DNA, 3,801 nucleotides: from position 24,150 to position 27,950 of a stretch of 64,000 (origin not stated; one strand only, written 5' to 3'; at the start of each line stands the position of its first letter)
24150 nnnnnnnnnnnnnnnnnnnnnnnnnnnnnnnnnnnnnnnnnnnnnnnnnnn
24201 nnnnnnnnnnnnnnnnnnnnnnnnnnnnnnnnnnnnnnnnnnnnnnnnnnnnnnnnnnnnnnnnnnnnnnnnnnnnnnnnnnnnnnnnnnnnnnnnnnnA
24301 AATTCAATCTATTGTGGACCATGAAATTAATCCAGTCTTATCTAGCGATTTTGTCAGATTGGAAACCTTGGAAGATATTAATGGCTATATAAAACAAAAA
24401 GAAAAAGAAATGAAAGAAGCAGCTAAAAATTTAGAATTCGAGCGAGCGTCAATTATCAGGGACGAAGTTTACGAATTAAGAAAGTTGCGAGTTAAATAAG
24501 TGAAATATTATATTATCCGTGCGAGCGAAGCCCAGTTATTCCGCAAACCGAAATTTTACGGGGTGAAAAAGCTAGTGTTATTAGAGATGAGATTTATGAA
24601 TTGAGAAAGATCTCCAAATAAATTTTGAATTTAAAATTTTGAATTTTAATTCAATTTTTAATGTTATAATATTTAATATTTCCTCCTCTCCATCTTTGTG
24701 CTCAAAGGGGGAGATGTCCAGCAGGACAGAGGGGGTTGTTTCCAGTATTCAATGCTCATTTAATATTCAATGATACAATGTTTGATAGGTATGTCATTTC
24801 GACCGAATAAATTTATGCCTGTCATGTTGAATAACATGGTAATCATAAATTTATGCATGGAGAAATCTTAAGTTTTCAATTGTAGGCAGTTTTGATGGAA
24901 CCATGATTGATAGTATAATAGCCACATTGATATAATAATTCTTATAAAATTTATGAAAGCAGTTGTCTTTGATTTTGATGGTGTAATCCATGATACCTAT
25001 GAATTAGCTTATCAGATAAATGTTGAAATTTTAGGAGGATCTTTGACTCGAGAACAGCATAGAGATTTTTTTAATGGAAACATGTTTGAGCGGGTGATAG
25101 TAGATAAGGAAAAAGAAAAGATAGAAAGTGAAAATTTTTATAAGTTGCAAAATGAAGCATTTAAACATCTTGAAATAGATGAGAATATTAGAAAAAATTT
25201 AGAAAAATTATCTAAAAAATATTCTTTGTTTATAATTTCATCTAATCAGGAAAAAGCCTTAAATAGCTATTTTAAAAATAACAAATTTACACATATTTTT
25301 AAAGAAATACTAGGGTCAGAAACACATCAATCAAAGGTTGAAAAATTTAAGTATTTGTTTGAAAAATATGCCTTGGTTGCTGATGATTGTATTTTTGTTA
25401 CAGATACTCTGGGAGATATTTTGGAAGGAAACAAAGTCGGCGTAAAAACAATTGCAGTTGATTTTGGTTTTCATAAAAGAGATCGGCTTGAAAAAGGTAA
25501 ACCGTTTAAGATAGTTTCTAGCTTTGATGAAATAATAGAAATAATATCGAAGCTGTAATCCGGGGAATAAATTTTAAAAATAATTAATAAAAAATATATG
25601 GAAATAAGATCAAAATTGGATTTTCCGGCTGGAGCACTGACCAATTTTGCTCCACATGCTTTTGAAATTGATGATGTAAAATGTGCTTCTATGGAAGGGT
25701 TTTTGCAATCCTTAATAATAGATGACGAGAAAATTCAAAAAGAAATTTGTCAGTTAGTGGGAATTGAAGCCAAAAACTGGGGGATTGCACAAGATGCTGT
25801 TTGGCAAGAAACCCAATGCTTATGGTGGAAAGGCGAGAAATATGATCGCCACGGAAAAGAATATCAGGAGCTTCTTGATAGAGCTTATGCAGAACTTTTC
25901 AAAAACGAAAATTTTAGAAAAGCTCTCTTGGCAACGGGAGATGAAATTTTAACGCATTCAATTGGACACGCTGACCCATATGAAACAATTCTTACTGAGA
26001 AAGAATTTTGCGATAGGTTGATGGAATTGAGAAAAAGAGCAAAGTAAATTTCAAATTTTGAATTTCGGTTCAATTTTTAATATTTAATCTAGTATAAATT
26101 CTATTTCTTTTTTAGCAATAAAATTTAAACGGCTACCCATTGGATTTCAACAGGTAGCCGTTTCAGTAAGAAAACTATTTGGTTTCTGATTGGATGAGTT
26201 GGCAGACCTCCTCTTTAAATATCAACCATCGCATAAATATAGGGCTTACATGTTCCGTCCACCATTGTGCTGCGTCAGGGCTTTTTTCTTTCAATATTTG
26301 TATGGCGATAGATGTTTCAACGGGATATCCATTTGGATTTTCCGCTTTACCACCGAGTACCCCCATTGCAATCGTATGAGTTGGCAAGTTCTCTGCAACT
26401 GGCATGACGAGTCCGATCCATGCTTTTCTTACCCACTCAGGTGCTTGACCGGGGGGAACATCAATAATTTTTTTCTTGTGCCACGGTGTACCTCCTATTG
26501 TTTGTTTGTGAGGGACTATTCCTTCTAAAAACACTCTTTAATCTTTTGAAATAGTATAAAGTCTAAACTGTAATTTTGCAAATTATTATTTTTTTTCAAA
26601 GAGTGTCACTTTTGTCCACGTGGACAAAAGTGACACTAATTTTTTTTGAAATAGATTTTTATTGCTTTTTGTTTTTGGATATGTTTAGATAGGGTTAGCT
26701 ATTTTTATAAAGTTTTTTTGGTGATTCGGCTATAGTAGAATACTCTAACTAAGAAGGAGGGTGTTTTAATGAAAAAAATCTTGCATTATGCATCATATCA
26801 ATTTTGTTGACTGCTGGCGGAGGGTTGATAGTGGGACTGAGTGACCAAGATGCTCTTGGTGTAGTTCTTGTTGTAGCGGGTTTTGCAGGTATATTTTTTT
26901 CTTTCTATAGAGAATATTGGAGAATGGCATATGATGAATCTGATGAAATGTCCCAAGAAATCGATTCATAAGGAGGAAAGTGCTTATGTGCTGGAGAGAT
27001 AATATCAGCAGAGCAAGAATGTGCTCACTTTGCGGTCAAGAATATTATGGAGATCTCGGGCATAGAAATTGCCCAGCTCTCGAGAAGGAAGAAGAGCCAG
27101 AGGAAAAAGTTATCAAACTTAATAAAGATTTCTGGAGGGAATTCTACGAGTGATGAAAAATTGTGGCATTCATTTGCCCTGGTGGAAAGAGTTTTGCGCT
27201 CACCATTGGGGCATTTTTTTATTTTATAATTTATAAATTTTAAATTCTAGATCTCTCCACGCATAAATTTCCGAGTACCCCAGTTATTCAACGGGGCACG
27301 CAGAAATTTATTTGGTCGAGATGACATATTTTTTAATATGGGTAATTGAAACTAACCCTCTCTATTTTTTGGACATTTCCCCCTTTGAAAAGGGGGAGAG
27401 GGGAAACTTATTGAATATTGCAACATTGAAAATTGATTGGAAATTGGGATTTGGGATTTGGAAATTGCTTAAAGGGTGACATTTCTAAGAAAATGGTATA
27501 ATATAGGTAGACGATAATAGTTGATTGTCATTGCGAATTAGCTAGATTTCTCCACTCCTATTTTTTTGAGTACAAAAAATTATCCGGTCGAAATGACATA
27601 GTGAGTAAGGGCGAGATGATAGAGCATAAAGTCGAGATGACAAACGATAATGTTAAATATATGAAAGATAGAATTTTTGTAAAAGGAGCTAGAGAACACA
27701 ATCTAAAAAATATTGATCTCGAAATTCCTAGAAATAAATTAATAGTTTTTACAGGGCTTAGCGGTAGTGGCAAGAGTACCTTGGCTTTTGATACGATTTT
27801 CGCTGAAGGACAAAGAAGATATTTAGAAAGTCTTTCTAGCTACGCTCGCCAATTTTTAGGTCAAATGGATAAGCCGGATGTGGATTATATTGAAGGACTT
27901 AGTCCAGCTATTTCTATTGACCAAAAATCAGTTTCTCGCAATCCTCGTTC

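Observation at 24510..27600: Roughly 350-bp composite inverted repeats bracket a 2.4-kb cargo with GC-richer genes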

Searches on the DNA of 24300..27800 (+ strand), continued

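Call 79: search_with_rna_model(model_id=R1, sources=[L102, L103, L104, L105, L106, L107, L108, L109, L110, L111, L112, L113, L114, L115, L116, L117, L118, L119, L120, L121, L122, L123, L124, L125, L126, L127, L128, L129, L130, L131, L132, L133, L134, L135, L136, L137, L138, L139, L140, L141, L070, L081], max_evalue=0.01, make_alignment=true)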
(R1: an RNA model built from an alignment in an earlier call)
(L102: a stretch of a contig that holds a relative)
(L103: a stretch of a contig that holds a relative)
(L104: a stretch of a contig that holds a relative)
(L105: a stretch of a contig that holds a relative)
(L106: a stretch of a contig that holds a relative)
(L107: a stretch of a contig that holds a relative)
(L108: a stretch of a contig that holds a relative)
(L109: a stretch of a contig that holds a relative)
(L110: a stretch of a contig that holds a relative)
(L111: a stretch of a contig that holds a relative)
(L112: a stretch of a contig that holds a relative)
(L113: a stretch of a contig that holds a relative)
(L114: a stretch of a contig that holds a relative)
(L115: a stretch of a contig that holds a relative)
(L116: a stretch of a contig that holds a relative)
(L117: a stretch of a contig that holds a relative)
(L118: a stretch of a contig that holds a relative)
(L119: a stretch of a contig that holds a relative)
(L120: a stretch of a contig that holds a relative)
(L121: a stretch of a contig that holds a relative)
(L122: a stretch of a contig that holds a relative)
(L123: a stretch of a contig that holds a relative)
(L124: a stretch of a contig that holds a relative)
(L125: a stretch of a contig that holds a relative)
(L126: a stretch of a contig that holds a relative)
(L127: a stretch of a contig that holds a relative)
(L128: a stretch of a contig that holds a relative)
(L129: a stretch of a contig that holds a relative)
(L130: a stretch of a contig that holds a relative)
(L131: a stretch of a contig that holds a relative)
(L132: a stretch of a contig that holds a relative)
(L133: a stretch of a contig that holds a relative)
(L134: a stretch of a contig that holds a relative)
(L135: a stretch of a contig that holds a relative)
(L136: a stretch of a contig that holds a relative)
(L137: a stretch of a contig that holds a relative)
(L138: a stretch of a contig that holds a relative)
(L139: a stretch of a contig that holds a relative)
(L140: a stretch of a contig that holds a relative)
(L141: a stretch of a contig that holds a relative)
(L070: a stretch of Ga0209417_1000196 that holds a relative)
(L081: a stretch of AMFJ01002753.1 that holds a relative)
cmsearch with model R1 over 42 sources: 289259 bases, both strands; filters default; matches with E-value up to 0.01: 98.
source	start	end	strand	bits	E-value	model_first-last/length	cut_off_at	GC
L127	11264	11327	-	91.5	1.4e-17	1-64/64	no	0.28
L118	3881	3944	+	89.8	3.4e-17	1-64/64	no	0.28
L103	1477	1540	+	88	8.8e-17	1-64/64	no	0.33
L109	2466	2529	+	88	8.8e-17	1-64/64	no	0.33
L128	2533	2596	+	87.9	9.1e-17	1-64/64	no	0.28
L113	4884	4947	+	87.2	1.3e-16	1-64/64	no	0.33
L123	112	175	-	85.4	3.3e-16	1-64/64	no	0.3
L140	81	144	-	84.3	5.8e-16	1-64/64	no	0.33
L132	9058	9121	-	83.3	1e-15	1-64/64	no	0.3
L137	6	69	+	82.2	1.8e-15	1-64/64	no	0.34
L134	907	970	+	82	1.9e-15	1-64/64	no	0.33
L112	1469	1532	+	81.5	2.6e-15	1-64/64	no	0.33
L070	8903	8966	-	80.7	3.9e-15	1-64/64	no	0.36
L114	1175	1238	-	80.2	4.8e-15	1-64/64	no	0.34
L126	3487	3550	+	80.2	4.8e-15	1-64/64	no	0.34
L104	4671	4734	+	80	5.4e-15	1-64/64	no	0.36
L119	3819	3882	-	78.9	9.5e-15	1-64/64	no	0.33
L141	4636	4699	-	78.9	9.6e-15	1-64/64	no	0.27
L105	12049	12112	-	78.7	1.1e-14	1-64/64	no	0.34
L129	3351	3414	-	78.7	1.1e-14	1-64/64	no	0.34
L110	1375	1438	-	78.4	1.2e-14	1-64/64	no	0.36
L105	9681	9744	+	78.3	1.3e-14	1-64/64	no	0.39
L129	1041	1104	+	78.3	1.3e-14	1-64/64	no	0.39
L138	2658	2721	+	77.9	1.7e-14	1-64/64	no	0.36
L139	3147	3210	+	77.9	1.7e-14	1-64/64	no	0.36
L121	6691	6752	+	77.3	2.2e-14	1-64/64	no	0.31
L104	4579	4642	-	76.9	2.8e-14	1-64/64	no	0.38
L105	9585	9648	-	76.6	3.2e-14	1-64/64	no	0.31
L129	945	1008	-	76.6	3.2e-14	1-64/64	no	0.31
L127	5501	5564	-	76.4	3.5e-14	1-64/64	no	0.33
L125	1100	1163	-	76.4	3.6e-14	1-64/64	no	0.36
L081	2866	2929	+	76.4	3.6e-14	1-64/64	no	0.36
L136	2759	2820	-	76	4.4e-14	1-64/64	no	0.31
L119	3926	3989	+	75.8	4.9e-14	1-64/64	no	0.36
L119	10574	10637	+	75.8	4.9e-14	1-64/64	no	0.36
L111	6987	7050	+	75.6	5.5e-14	1-64/64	no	0.36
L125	1527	1590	-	74.2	1.1e-13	1-64/64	no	0.33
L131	1331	1394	-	73.9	1.3e-13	1-64/64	no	0.36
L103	878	941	+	73.9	1.3e-13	1-64/64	no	0.39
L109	1867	1930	+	73.9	1.3e-13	1-64/64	no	0.39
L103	959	1022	-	73.8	1.4e-13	1-64/64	no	0.33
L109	1948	2011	-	73.8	1.4e-13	1-64/64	no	0.33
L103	1337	1400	+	73.6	1.5e-13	1-64/64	no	0.38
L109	2326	2389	+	73.6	1.5e-13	1-64/64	no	0.38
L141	4716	4779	+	71.9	3.7e-13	1-64/64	no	0.38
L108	1888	1951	+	71.5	4.5e-13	1-64/64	no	0.36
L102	733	796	-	71.4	4.8e-13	1-64/64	no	0.34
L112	1389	1452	-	70.3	8.4e-13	1-64/64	no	0.38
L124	234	295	+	66.8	5.2e-12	1-64/64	no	0.35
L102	811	896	+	65.9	8.5e-12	1-64/64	no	0.37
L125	1607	1670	+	64.7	1.6e-11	1-64/64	no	0.47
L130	2851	2913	+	60.9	1.1e-10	1-64/64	no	0.43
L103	1397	1460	-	55.2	2.2e-09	1-64/64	no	0.45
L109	2386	2449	-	55.2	2.2e-09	1-64/64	no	0.45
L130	2657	2741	+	54.6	3e-09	1-64/64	no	0.41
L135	12028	12093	+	45.8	2.8e-07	1-64/64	no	0.47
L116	4415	4480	-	45.4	3.6e-07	1-64/64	no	0.44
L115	2967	3032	+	45.1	4.1e-07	1-64/64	no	0.48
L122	1425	1490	-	44.4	6.1e-07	1-64/64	no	0.44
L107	1038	1104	+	43.7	8.7e-07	1-64/64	no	0.43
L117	6136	6201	+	43.7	8.8e-07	1-64/64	no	0.55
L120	4134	4199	-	42.9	1.3e-06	1-64/64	no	0.5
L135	11933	11997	-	41.6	2.6e-06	1-64/64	no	0.49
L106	7561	7626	+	41.6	2.6e-06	1-64/64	no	0.53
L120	428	477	+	41.1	3.2e-06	1-64/64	no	0.56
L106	12857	12914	-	39.7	6.8e-06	1-64/64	no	0.6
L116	4511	4581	+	39.2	8.7e-06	1-64/64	no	0.38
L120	4214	4263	+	38.7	1.2e-05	1-64/64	no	0.58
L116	2658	2723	-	38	1.6e-05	1-64/64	no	0.5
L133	2759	2816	+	37.8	1.9e-05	1-64/64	no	0.5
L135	10808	10865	-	37.3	2.4e-05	1-64/64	no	0.48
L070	7773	7811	-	35.9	5e-05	9-47/64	no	0.31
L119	10484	10522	-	34.9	8.3e-05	9-47/64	no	0.38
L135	11182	11231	+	34.2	0.00012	1-64/64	no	0.58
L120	357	414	-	33.3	0.00019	1-64/64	no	0.52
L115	2907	2952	-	32.7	0.00026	1-64/64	no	0.54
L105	12137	12213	+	32.5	0.0003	1-64/64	no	0.49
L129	3439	3515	+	32.5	0.0003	1-64/64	no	0.49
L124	116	163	+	31.8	0.00041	1-64/64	no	0.56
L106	12940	13005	+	31.8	0.00042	1-64/64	no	0.45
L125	1426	1464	+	31.5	0.00049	9-47/64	no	0.46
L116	2754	2804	+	31.2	0.00058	1-64/64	no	0.51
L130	2224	2259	+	30.7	0.00075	1-64/64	no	0.44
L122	1505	1550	+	30.4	0.00085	1-64/64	no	0.52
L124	198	233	-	29.7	0.0013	1-64/64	no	0.47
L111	6928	6975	-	28.7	0.0021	1-64/64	no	0.44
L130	3003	3038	+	28.4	0.0025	1-64/64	no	0.5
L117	6051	6122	-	28.2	0.0027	1-64/64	no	0.49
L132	9141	9188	+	27.9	0.0032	1-64/64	no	0.48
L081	2511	2549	-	27.8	0.0033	9-47/64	no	0.49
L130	3030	3065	-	27.6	0.0036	1-64/64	no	0.42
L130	2905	2940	-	27.5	0.004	1-64/64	no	0.44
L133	4575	4624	+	26.6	0.0061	1-64/64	no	0.48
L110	1456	1503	+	26.4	0.0069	1-64/64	no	0.46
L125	407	460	-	26.3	0.0074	1-64/64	no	0.43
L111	2068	2134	-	26.1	0.0079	1-64/64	no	0.46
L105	8694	8760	-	26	0.0084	1-64/64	no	0.48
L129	54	120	-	26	0.0084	1-64/64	no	0.48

Alignment A7: 98 matches aligned to the model, 122 columns, each read 5' to 3' on its own strand. Consensus structure (alignment columns), stored with it:
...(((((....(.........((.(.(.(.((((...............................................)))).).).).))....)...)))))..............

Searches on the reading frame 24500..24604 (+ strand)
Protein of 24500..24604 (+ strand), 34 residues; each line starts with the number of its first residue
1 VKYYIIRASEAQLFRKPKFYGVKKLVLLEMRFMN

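Call 8: search_protein_families(library=pfam, proteins=[window:24500-24604:+], max_evalue=0.1)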
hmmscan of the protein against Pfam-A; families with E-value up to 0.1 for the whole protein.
window:24500-24604:+ (34 aa): 0 families
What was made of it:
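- On Site-specific invertible segment: No recombinase domain in 24500-27600 (call 8).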

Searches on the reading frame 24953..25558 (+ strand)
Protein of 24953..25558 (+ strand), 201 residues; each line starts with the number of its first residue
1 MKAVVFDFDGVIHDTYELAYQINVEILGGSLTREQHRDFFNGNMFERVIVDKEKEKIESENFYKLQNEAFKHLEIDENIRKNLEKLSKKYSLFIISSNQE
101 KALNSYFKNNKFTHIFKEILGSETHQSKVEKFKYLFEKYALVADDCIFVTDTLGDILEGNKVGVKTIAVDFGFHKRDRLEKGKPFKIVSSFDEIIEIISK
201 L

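Call 8: search_protein_families(library=pfam, proteins=[window:24953-25558:+], max_evalue=0.1)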
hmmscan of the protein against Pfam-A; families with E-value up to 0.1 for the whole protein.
window:24953-25558:+ (201 aa): 8 families
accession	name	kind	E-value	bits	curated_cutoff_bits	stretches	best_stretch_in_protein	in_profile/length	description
PF13419.12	HAD_2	-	2.2e-22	80.5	23.8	1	4-169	1-178/178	Haloacid dehalogenase-like hydrolase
PF13242.12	Hydrolase_like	-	3e-07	30.7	22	1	132-193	10-74/75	HAD-hyrolase-like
PF00702.32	Hydrolase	-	3.7e-07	31.2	26.4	1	1-163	1-191/191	haloacid dehalogenase-like hydrolase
PF06941.18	NT5C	-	0.00028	21.2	24.8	1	4-101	4-94/180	5' nucleotidase, deoxy (Pyrimidine), cytosolic type C protein (NT5C)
PF06888.18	Put_Phosphatase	-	0.0025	17.7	27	1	4-121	3-121/234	Putative Phosphatase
PF09364.15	XFP_N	-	0.0057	16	23.7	1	9-118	190-301/364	XFP N-terminal domain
PF08578.15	DUF1765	-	0.055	14.3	25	1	93-145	31-84/125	Protein of unknown function (DUF1765)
PF10763.15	DUF2584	-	0.08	13.4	25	0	45-81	7-45/80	Protein of unknown function (DUF2584)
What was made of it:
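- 24953..25558 (+): HAD-family hydrolase gene. Pfam HAD_2, 2.2e-22 (call 8).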
